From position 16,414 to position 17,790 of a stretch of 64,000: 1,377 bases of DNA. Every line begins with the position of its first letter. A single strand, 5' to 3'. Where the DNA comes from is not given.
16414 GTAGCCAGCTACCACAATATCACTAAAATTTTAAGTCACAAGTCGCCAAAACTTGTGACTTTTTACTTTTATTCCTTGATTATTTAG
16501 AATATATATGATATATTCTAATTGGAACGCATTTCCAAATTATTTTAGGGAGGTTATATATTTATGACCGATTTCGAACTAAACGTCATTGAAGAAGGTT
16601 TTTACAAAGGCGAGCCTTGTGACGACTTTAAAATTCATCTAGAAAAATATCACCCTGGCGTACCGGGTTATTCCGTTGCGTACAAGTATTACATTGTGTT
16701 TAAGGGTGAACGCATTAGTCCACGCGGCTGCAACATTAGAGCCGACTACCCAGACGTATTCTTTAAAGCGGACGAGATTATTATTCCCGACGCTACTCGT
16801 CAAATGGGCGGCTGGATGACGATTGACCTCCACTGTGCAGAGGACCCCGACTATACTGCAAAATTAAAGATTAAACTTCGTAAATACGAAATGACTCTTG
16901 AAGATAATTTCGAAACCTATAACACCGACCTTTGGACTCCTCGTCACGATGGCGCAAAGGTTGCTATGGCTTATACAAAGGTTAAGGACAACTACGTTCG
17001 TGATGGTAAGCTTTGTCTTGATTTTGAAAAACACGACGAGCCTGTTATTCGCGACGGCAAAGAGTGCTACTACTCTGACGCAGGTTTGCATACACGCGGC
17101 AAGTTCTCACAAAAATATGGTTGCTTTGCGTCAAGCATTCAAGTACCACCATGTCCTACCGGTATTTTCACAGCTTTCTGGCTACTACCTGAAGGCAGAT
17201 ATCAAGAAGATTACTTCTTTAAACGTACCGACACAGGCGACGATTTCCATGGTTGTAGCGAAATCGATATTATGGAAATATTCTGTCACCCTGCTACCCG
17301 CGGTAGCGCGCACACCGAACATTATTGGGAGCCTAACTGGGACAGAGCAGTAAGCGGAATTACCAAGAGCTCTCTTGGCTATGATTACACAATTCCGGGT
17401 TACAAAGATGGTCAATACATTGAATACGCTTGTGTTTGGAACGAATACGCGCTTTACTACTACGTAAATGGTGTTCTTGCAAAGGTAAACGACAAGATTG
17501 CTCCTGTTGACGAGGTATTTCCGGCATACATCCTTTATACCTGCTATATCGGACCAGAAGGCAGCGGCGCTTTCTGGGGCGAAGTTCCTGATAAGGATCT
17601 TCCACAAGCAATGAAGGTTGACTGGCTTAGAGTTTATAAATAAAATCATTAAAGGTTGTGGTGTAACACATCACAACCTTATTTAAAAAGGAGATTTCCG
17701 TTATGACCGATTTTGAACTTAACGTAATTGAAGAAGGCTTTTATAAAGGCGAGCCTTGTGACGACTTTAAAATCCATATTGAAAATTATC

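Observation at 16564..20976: Four tandem, exactly equal-length, signal-peptide-free GH16-like paralogs with a novel N-terminal domain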

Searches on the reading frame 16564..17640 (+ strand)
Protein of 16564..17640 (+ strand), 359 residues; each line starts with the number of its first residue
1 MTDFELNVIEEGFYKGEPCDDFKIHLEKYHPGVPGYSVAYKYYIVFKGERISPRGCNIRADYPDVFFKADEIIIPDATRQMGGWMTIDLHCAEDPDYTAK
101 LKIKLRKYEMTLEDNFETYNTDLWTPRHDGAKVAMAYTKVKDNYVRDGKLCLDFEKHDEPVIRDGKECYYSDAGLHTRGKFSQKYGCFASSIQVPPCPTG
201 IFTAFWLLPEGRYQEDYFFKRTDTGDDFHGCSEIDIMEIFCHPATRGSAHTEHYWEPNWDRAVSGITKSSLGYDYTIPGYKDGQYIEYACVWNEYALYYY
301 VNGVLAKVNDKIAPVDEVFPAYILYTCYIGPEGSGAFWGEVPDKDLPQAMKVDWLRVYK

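Call 3: search_protein_families(library=pfam, proteins=[window:16564-17640:+], max_evalue=1)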
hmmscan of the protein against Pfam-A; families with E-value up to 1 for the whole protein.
window:16564-17640:+ (359 aa): 4 families
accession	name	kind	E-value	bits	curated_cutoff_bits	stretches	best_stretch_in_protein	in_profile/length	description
PF00722.28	Glyco_hydro_16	-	3.8e-08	33.4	22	1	149-329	21-154/175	Glycosyl hydrolases family 16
PF11884.13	DUF3404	-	0.1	12.2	25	1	113-159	179-226/259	Domain of unknown function (DUF3404)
PF05160.18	DSS1_SEM1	-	0.31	11.6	32.2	0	249-260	31-42/60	DSS1/SEM1 family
PF21540.3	Choline_bind_4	-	0.91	10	27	0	291-305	6-20/21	Choline-binding repeat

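Call 4: search_protein_families(library=ncbifam, proteins=[window:16564-17640:+], max_evalue=1)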
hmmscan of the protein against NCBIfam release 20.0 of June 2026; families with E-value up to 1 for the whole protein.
window:16564-17640:+ (359 aa): 2 families
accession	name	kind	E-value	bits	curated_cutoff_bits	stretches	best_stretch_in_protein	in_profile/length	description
NF052454.1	BtaGlycanEglC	equivalog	8.9e-07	28.2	700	1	140-210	272-341/459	endo-1,3-1,4-beta-glycanase EglC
NF052392.1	BetGlycExoK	equivalog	9.6e-05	21.9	350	1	277-354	166-240/261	endo-1,3-1,4-beta-glycanase ExoK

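Call 14: find_related_loci(query=A1, collection=genome_contigs, flank=10000)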
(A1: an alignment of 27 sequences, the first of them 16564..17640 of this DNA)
Query A1 (359 aa) in genome_contigs; peptide patterns used: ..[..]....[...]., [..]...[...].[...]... (x = any residue, [..] = any of these).
599 stretches matched a pattern (row limit reached: there are more); 461 encode a relative of the query (tblastn E <= 1e-3); the best 80 are kept; 76 distinct loci.
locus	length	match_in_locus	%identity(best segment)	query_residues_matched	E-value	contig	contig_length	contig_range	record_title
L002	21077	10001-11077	96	1-359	0e+0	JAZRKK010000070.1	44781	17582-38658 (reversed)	MAG: Acutalibacteraceae bacterium isolate T1900045446_YK20190137.MAGScoT_cleanbin_000021 SGB_7162_k141_2325305, whole ge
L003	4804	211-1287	96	1-359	0e+0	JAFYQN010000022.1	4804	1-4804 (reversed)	MAG: Clostridia bacterium isolate RGIG7330 Water_buffalos_Cecum-4__c68409, whole genome shotgun sequence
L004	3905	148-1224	92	1-359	0e+0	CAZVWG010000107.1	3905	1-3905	MAG TPA_asm: uncultured Ruminococcus sp. isolate SRP315200_co1_370 genome assembly, contig: NODE_60473_length_3905_cov_3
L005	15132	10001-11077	91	1-359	0e+0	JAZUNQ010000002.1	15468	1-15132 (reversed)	MAG: Acutalibacteraceae bacterium isolate T1900044885_TS20190351.MAGScoT_cleanbin_000012 SGB_3221_k141_1337434, whole ge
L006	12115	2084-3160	89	1-359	0e+0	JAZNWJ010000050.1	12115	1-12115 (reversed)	MAG: Acutalibacteraceae bacterium isolate T1900044784_TS20190250.MAGScoT_cleanbin_000027 SGB_2600_k141_2284655, whole ge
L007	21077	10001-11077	90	1-359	0e+0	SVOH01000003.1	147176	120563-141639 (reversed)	MAG: Oscillospiraceae bacterium isolate SIG560 NODE_521_length_147176_cov_2.315568, whole genome shotgun sequence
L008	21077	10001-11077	89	1-359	0e+0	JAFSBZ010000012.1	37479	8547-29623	MAG: Clostridia bacterium isolate RGIG3004 Goat_Rectum-3__c186891, whole genome shotgun sequence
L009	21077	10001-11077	88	1-359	0e+0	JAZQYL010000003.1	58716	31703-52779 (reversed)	MAG: Acutalibacteraceae bacterium isolate T1900045160_TC20190154.MAGScoT_cleanbin_000048 SGB_5042_k141_1000049, whole ge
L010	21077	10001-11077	89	1-359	0e+0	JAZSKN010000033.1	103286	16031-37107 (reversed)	MAG: Acutalibacteraceae bacterium isolate T1900044560_TS20190026.MAGScoT_cleanbin_000031 SGB_361_k141_1324439, whole gen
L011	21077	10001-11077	91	1-359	0e+0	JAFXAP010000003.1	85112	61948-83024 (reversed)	MAG: Clostridia bacterium isolate RGIG6241 Sheep_Rectum-2__c70646, whole genome shotgun sequence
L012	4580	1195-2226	90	1-344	0e+0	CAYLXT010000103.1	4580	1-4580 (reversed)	MAG TPA_asm: uncultured Ruminococcus sp. isolate SRP315200_co1_270 genome assembly, contig: NODE_48193_length_4580_cov_3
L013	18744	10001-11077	90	1-359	0e+0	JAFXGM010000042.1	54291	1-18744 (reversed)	MAG: Clostridia bacterium isolate RGIG6394 Sheep_Rectum-5__c811683, whole genome shotgun sequence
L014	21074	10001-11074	81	1-359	0e+0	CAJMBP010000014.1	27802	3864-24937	MAG TPA_asm: uncultured Ruminococcaceae bacterium isolate ERR321576-bin.59 genome assembly, contig: NODE_1317_length_278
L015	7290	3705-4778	72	1-359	2e-178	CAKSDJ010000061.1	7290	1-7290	MAG: uncultured Eubacteriales bacterium isolate REFINED_METABAT215_TOP10_CONTIGS_1500_ASSEMBLY_K77_MERGED__Hadza_MoBio_h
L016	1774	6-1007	71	21-354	0e+0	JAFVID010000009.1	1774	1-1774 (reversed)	MAG: Clostridia bacterium isolate RGIG5192 Sheep_Cecum-1__c56586, whole genome shotgun sequence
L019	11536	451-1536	60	1-359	4e-142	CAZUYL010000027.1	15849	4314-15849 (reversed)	MAG TPA_asm: uncultured Ruminococcus sp. isolate SRP350583_co3_213 genome assembly, contig: NODE_3862_length_15849_cov_1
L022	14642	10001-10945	28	22-358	2e-32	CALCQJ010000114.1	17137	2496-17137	MAG TPA_asm: uncultured Clostridia bacterium isolate SRR1562005_bin.138_CONCOCT_v1.1_MAG genome assembly, contig: ERZ724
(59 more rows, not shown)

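Call 21: predict_structure(alignment_id=A1)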
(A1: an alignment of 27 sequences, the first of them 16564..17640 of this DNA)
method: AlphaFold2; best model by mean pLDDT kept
length: 359 residues; sequences in the alignment: 27
mean_pLDDT: 93.8   pTM: 0.91
mean pLDDT of the five models: 93.8, 92.7, 91.7, 91.3, 90.5
residues with pLDDT >= 90: 307; 70-90: 50; 50-70: 2; < 50: 0
segments of 3 or more residues with pLDDT < 50: none
pLDDT, mean of each block of 10 residues (from residue 1): 94 97 96 97 94 84 91 96 96 92 96 97 95 94 97 97 93 98 98 94 97 93 88 95 91 87 73 88 96 97 96 95 97 94 96 98
secondary structure, 60 per line:
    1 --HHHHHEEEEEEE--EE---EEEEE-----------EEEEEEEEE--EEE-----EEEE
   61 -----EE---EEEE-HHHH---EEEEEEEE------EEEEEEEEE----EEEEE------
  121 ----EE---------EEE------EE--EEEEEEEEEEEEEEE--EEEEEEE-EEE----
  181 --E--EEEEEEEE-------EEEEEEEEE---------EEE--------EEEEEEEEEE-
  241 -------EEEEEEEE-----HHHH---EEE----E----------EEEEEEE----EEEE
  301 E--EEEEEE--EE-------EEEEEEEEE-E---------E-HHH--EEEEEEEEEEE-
elements in order: H3-7 E8-14 E22-26 E38-46 E49-51 E57-60 E71-74 H76-79 E83-90 E97-105 E110-114 E136-138 E149-163 E166-172 E174-176 E186-193 E201-209 E219-221 E230-239 E248-255 H261-264 E268-270 E286-292 E297-301 E304-309 E321-329 E348-358
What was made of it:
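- On Glycoside hydrolase family 16 (CAZy GH16 / Pfam PF00722): AF2 model pLDDT 93.8, pTM 0.91 (call 21).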

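Call 25: fold_search(model_id=the predicted structure, library=pdb)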
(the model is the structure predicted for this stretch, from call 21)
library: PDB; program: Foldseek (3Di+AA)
matches with E <= 10: 1523; with E <= 0.001: 182
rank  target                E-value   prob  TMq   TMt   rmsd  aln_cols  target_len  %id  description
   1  4dfs_A                2.5e-15  1.00  0.52  0.73   5.1       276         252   21  Structure of the catalytic domain of an endo-1,3-beta-glucanase (laminarinase) from Thermotoga petrophila RKU-1 (released 2012-03-14)
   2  3azz_A                8.4e-15  1.00  0.51  0.72   5.6       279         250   21  Crystal structure of the laminarinase catalytic domain from Thermotoga maritima MSB8 in complex with gluconolactone (released 2011-11-23)
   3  3azx_A                9.3e-15  1.00  0.52  0.72   5.1       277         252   21  Crystal structure of the laminarinase catalytic domain from Thermotoga maritima MSB8 (released 2011-11-23)
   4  3azy_A                2.0e-14  1.00  0.51  0.71   6.2       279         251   21  Crystal structure of the laminarinase catalytic domain from Thermotoga maritima MSB8 (released 2011-11-23)
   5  3b01_B                3.1e-14  1.00  0.51  0.71   5.6       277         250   22  Crystal structure of the laminarinase catalytic domain from Thermotoga maritima MSB8 (released 2011-11-23)
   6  6xof                  2.6e-13  1.00  0.50  0.67   5.1       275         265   20  Crystal structure of SCLam, a non-specific endo-beta-1,3(4)-glucanase from family GH16 (released 2021-02-10)
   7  4crq_A                2.7e-13  1.00  0.51  0.76   5.5       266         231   23  Crystal structure of the catalytic domain of the modular laminarinase ZgLamC mutant E142S (released 2015-01-14)
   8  6xqf_A                3.4e-13  1.00  0.51  0.69   4.5       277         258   20  Crystal structure of SCLam E144S mutant, a non-specific endo-beta-1,3(4)-glucanase from family GH16, co-crystallized w (released 2021-02-10)
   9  2vy0_A                4.6e-13  1.00  0.50  0.67   5.8       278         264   23  The X-ray structure of endo-beta-1,3-glucanase from Pyrococcus furiosus (released 2009-03-24)
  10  6xqm_A                5.1e-13  1.00  0.50  0.67   5.4       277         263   21  Crystal structure of SCLam E144S mutant, a non-specific endo-beta-1,3(4)-glucanase from family GH16, co-crystallized w (released 2021-02-10)
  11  6xqh_A                5.6e-13  1.00  0.51  0.68   4.5       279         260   21  Crystal structure of SCLam E144S mutant, a non-specific endo-beta-1,3(4)-glucanase from family GH16, co-crystallized w (released 2021-02-10)
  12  6t2r                  5.6e-13  1.00  0.49  0.69   5.4       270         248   20  Prominent members of the human gut microbiota express endo-acting O-glycanases to initiate mucin breakdown (released 2020-07-08)
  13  6xql_A                5.9e-13  1.00  0.50  0.68   5.5       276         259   21  Crystal structure of SCLam E144S mutant, a non-specific endo-beta-1,3(4)-glucanase from family GH16, co-crystallized w (released 2021-02-10)
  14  3atg                  5.9e-13  1.00  0.48  0.69   5.8       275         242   22  endo-1,3-beta-glucanase from Cellulosimicrobium cellulans (released 2012-01-18)
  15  6jh5                  7.1e-13  1.00  0.49  0.73   5.8       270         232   21  Structure of Marine bacterial laminarinase (released 2019-04-03)
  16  2vy0_B                8.7e-13  1.00  0.49  0.65   6.0       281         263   23  The X-ray structure of endo-beta-1,3-glucanase from Pyrococcus furiosus (released 2009-03-24)
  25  8xph_A                5.8e-12  1.00  0.51  0.70   5.4       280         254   19  Marine Planctomycetes laminarinase PtLam (released 2024-08-28)
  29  4bq1_A                9.1e-12  1.00  0.51  0.71   4.2       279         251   19  Crystal structure of of LamAcat from Zobellia galactanivorans (released 2013-12-18)
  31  5nbo_A                1.5e-11  1.00  0.46  0.68   6.2       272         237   18  Bacteroides ovatus mixed linkage glucan PUL (MLGUL) GH16 (released 2017-10-25)
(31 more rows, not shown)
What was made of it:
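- On Glycoside hydrolase family 16 (CAZy GH16 / Pfam PF00722): 182 PDB matches at E<=1e-3; all 50 matches listed are GH16 (call 25).
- Closest known: GH16 subfamily 3 laminarinases / beta-1,3. Same: Beta-jelly-roll fold (Foldseek E 1e-15, target-normalised TM about 0.7, call 25).
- Foldseek gives GH16_3 laminarinases at E 1e-15 and target-normalised TM 0.73 (call 25).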

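Call 43: list_cluster_members(proteins=[window:16564-17640:+, window:17703-18779:+, window:18800-19876:+, window:19897-20973:+, P0037, P0043, P0057, P0067, P0060, P0084])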
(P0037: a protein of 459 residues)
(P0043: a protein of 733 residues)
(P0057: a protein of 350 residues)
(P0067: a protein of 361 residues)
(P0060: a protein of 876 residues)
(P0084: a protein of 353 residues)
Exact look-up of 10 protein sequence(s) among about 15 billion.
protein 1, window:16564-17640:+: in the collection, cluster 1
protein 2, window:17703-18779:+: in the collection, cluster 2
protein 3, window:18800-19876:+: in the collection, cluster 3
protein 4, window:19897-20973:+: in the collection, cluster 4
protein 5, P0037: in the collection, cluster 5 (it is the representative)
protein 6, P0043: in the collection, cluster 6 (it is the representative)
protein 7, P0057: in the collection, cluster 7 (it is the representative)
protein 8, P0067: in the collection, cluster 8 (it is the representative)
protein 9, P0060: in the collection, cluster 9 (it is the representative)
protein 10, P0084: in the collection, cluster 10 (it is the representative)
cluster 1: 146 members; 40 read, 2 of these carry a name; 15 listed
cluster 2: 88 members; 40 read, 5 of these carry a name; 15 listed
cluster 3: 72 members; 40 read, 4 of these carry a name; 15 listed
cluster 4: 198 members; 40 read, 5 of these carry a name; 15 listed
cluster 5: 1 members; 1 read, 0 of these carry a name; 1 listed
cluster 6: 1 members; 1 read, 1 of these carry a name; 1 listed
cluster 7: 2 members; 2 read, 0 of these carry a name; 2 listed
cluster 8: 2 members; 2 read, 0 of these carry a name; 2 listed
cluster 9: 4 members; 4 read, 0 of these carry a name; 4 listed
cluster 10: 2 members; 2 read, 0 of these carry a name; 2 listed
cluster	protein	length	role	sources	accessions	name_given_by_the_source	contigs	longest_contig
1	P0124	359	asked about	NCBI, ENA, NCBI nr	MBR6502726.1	MAG: family 16 glycosylhydrolase [Clostridia bacterium] | family 16 glycosylhydrolase [Clostridia bacterium]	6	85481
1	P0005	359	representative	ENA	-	-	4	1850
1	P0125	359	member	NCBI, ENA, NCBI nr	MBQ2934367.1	MAG: family 16 glycosylhydrolase [Clostridia bacterium] | family 16 glycosylhydrolase [Clostridia bacterium]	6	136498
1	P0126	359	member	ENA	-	-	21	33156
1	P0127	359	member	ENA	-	-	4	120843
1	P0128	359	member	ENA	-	-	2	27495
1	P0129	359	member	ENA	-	-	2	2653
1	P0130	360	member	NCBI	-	-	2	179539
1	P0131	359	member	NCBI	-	-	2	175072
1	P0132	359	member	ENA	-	-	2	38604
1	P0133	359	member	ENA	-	-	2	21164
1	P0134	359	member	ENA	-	-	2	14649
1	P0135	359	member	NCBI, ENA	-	-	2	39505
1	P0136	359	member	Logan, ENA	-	-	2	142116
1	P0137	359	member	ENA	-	-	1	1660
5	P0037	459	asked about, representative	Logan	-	-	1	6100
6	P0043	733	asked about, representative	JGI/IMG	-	hypothetical protein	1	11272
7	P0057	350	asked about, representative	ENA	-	-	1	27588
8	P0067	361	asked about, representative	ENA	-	-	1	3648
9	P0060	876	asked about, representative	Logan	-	-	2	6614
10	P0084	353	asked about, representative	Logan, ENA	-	-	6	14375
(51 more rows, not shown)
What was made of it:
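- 16564..17643 (+): Copy 1 (orthogroup c1), 359 aa. N-domain aa 1-108 (nt 16564-16887), GH16 domain aa 109-359, catalytic EIDIME at nt 17260-17277. Identical to NCBI MBR6502726.1 (call 43).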

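Call 52: search_solved_structures(query=A1, max_evalue=0.001, show_alignments=2)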
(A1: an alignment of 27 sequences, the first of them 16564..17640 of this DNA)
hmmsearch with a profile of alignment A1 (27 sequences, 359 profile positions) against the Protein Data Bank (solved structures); distinct sequences matched with E-value up to 0.001: 43.
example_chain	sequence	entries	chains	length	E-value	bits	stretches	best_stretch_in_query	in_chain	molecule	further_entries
3azx_A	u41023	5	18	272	4.9e-19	71.9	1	133-359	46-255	Laminarinase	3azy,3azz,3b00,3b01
4dfs_A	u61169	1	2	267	1.1e-18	70.7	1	106-358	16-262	Glycoside hydrolase, family 16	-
8xph_A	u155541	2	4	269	6.1e-18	68.3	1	116-358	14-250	Laminarinase PtLam | Laminarinase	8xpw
2vy0_A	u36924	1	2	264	3.3e-17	65.9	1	101-358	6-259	ENDO-BETA-1,3-GLUCANASE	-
8xpk_A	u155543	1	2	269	8.7e-17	64.5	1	116-358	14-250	Laminarinase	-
6jh5_A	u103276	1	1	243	1.1e-16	64.1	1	105-359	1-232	LamCAT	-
4crq_A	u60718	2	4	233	1.3e-16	63.9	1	131-359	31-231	ENDO-1,3-BETA-GLUCANASE, FAMILY GH16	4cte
6jhj_A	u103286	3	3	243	1.4e-15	60.6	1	105-359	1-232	LamCAT | laminarinase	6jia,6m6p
4bq1_A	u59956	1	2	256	1.4e-13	54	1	134-359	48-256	ENDO-1,3-BETA-GLUCANASE, FAMILY GH16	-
6t2r_AAA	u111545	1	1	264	1.8e-13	53.6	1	106-359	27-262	Beta-glycosidase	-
5nbo_A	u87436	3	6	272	5.1e-13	52.1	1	111-357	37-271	Glycosyl hydrolase family 16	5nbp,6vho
9xkt_A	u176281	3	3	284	8.5e-13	51.4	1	110-359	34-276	Kappa-carrageenase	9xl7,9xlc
4bow_A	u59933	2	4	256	1.7e-12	50.4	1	134-359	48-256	ENDO-1,3-BETA-GLUCANASE, FAMILY GH16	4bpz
7kr6_AAA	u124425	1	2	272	5.9e-12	48.6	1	111-357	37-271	Glycoside hydrolase family 16 protein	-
5wut_A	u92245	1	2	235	5.9e-12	48.6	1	127-359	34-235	ULam111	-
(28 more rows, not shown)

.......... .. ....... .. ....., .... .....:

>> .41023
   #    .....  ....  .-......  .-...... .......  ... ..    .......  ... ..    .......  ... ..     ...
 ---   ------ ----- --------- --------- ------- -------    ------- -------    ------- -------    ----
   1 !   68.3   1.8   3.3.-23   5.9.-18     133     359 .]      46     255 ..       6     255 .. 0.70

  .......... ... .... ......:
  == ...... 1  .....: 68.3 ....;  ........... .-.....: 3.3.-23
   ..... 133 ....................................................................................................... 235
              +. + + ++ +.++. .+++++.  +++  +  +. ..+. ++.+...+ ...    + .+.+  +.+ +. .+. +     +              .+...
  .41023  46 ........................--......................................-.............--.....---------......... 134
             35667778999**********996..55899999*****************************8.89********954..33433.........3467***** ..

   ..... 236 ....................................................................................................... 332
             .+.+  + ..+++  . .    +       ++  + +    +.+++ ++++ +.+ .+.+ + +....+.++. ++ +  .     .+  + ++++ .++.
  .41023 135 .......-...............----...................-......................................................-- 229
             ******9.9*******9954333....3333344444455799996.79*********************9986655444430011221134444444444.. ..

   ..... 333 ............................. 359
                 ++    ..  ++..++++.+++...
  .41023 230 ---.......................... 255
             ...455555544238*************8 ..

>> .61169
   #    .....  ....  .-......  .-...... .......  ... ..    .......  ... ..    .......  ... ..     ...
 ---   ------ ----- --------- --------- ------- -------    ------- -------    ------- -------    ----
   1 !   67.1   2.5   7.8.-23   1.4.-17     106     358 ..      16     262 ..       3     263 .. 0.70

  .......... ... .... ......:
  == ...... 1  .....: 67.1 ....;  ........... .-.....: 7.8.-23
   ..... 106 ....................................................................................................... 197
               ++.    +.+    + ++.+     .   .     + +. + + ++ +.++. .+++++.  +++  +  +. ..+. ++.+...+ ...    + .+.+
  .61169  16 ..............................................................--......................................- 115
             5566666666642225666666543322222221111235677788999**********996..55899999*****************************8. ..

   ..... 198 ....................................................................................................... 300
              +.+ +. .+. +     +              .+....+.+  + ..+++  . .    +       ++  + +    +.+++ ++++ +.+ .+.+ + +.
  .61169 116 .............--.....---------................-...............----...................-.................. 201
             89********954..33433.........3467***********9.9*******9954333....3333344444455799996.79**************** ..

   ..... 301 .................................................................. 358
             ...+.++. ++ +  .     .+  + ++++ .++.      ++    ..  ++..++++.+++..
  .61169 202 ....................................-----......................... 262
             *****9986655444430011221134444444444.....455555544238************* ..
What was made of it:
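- On GH16 subfamily 3 (laminarinase subfamily): The top sequence and structure hits are the laminarinases 3azx, 4dfs, 8xph, 2vy0, 4crq, 4bq1 plus 6t2r and 5nbo (calls 25, 52).
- Closest known: GH16_3 endo-O-glycanases of gut Bacteroides/Akkermansia. Same: Among the best sequence and structure hits (6t2r E 1.8e-13, call 52; rank 12, call 25).
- The profile against the PDB is best to the T. maritima laminarinase 3azx (E 5e-19), with CsEIDIlE aligned on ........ (call 52).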

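Call 68: search_protein_families(library=pfam, proteins=[L022:1050-1727:-, L022:1724-4084:-, L022:4114-5964:-, L022:6258-7214:+, L022:7246-8262:+, L022:8313-9485:+, L022:9611-10951:+, L022:10976-12025:+, L022:12069-13874:+, L019:5061-6605:-], max_evalue=0.0001)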
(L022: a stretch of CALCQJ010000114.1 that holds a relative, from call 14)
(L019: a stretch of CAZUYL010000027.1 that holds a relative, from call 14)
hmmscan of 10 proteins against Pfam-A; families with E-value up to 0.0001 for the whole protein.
L022:1050-1727:- (225 aa): 2 families
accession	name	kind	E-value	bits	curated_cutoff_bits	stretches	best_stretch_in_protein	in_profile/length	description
PF00702.32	Hydrolase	-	4.4e-24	86.4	26.4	1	5-185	2-191/191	haloacid dehalogenase-like hydrolase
PF13419.12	HAD_2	-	1.1e-22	81.5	23.8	1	8-190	2-177/178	Haloacid dehalogenase-like hydrolase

L022:1724-4084:- (786 aa): 3 families
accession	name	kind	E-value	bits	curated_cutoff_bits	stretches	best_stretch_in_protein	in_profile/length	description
PF03632.21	Glyco_hydro_65m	-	5.3e-103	345.3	27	1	316-681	1-371/371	Glycosyl hydrolase family 65 central catalytic domain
PF03636.21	Glyco_hydro_65N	-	2.4e-45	155.5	26.6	1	14-262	3-232/233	Glycosyl hydrolase family 65, N-terminal domain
PF03633.20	Glyco_hydro_65C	-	2e-13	50.3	22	1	693-752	4-61/62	Glycosyl hydrolase family 65, C-terminal domain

L022:4114-5964:- (616 aa): 2 families
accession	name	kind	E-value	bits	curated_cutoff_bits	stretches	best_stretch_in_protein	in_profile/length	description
PF18088.7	Glyco_H_20C_C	-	2.2e-62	210.8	27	1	415-597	2-187/194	Glycoside Hydrolase 20C C-terminal domain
PF00728.28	Glyco_hydro_20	-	6.6e-14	52.5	22.3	1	83-305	1-243/348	Glycosyl hydrolase family 20, catalytic domain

L022:6258-7214:+ (318 aa): 1 family
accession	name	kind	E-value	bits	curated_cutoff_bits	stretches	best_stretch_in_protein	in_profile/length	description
PF00722.28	Glyco_hydro_16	-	1.3e-12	47.9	22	1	116-266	14-134/175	Glycosyl hydrolases family 16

L022:7246-8262:+ (338 aa): 0 families

L022:8313-9485:+ (390 aa): 2 families
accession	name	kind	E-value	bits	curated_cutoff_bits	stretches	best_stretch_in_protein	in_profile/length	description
PF12833.13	HTH_18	-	5.3e-16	59.1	33.6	1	311-387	3-79/80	Helix-turn-helix domain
PF00165.29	HTH_AraC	-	1.7e-13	50.8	26.6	1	351-385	7-40/42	Bacterial regulatory helix-turn-helix proteins, AraC family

L022:9611-10951:+ (446 aa): 1 family
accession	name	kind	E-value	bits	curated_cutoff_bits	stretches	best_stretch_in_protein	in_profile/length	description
PF00722.28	Glyco_hydro_16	-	1.3e-11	44.7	22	1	236-424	6-157/175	Glycosyl hydrolases family 16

L022:10976-12025:+ (349 aa): 1 family
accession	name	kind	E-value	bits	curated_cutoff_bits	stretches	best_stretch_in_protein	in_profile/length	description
PF01208.23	URO-D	-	3.1e-26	92.7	23.9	1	134-330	147-344/346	Uroporphyrinogen decarboxylase (URO-D)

L022:12069-13874:+ (601 aa): 1 family
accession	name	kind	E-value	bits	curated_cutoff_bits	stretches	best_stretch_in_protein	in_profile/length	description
PF13320.12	GH123_cat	-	1.2e-73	248.8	23.1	1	206-541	1-320/324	Glycoside hydrolase 123, catalytic domain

L019:5061-6605:- (514 aa): 1 family
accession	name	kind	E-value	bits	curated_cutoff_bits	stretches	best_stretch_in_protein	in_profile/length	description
PF00474.23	SSF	-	8e-55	186.8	22.8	1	38-440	1-396/406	Sodium:solute symporter family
